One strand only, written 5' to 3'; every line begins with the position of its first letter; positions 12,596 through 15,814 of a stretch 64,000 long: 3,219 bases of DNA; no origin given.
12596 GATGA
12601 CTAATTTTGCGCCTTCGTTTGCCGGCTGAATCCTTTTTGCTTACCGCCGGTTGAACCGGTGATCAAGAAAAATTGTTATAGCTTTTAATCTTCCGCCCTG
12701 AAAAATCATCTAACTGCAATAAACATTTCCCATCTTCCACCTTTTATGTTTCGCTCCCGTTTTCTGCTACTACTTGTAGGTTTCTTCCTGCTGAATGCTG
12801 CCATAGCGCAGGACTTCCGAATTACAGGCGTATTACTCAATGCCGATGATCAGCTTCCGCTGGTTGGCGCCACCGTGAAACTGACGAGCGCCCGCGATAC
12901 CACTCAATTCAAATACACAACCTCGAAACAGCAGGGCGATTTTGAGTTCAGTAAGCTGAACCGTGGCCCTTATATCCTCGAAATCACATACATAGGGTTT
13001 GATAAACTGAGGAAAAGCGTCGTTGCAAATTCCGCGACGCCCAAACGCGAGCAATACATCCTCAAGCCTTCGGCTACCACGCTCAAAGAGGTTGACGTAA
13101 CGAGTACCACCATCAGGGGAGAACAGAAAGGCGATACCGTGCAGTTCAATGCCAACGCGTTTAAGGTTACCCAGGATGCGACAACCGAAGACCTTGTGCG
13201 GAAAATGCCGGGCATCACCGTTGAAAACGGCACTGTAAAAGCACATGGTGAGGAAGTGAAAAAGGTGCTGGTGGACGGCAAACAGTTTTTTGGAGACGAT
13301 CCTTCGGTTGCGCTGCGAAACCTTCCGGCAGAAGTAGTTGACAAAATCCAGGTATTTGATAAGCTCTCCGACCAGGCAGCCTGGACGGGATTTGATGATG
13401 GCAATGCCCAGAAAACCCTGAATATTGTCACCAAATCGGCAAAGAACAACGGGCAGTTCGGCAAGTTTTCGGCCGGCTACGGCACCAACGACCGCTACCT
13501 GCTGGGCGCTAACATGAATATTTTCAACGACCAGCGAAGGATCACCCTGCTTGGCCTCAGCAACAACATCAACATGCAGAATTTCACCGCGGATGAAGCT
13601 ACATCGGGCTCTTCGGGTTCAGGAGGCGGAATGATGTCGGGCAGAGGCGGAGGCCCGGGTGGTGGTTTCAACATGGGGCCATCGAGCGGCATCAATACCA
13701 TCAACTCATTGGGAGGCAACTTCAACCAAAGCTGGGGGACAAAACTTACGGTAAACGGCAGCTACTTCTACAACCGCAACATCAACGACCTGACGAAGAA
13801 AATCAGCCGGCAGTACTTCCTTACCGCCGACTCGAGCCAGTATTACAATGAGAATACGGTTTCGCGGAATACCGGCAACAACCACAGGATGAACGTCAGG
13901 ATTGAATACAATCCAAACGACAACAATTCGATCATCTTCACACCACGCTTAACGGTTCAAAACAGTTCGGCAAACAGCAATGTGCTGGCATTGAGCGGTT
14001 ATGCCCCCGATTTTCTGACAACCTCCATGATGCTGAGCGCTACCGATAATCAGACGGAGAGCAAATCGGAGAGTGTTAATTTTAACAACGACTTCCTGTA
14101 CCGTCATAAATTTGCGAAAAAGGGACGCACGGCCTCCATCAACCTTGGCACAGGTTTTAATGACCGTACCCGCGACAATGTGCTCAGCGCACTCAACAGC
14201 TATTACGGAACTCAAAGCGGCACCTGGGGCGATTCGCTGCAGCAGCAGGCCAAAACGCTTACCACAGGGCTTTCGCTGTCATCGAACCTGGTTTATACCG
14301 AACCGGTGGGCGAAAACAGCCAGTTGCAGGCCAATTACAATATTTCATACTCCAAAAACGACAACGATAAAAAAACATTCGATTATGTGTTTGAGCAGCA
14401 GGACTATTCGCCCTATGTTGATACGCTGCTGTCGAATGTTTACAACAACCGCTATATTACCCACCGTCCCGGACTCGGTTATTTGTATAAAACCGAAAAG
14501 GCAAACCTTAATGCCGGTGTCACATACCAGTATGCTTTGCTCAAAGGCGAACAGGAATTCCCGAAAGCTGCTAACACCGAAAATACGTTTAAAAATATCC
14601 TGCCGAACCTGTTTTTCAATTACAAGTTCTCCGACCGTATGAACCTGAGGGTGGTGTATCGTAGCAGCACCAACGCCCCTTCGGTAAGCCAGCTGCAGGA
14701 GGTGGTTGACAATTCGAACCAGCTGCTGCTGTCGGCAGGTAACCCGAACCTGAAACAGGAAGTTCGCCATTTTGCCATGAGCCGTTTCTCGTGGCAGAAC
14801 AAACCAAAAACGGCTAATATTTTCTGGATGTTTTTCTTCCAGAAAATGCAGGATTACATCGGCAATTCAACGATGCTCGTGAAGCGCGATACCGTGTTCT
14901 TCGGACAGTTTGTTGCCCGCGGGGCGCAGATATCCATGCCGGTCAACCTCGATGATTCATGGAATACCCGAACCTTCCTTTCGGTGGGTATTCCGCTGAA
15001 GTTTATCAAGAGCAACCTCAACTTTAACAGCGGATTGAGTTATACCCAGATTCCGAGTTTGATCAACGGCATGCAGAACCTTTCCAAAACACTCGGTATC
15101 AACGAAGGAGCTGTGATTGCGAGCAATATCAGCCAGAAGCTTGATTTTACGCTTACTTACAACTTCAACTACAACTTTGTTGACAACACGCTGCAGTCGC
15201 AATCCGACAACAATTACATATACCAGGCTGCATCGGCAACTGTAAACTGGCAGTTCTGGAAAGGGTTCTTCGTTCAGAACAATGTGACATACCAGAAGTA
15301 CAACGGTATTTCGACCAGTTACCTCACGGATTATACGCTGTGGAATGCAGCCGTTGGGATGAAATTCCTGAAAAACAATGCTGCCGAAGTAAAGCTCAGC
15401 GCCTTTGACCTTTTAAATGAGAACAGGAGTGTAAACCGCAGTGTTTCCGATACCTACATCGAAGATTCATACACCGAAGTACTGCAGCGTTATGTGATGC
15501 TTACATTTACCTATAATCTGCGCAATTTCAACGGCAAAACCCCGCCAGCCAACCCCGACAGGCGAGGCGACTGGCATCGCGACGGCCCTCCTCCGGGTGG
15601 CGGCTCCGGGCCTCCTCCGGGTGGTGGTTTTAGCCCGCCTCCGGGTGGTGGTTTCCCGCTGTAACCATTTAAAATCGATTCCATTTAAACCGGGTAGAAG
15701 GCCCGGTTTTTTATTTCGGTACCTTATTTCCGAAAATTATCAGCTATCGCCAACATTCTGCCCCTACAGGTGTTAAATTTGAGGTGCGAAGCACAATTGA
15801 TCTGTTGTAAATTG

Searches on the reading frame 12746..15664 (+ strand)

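Call 8: search_protein_families(library=pfam, proteins=[window:12746-15664:+], max_evalue=0.01)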
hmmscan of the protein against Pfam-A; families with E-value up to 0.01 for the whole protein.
window:12746-15664:+ (972 aa): 5 families
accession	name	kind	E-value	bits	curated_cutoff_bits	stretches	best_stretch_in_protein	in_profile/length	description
PF14905.12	OMP_b-brl_3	-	9.7e-30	104.4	27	2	454-828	1-353/408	Outer membrane protein beta-barrel family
PF13715.12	CarbopepD_reg_2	-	4e-10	40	32.2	1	26-118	1-88/88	CarboxypepD_reg-like domain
PF13620.12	CarboxypepD_reg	-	6.4e-10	39.7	32.3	1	26-96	2-71/82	Carboxypeptidase regulatory-like domain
PF17802.7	SpaA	-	0.00084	19.9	23.1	1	33-79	10-57/91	Prealbumin-like fold domain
PF17210.9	SdrD_B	-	0.0014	19.3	29.7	1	37-81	22-65/112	SdrD B-like domain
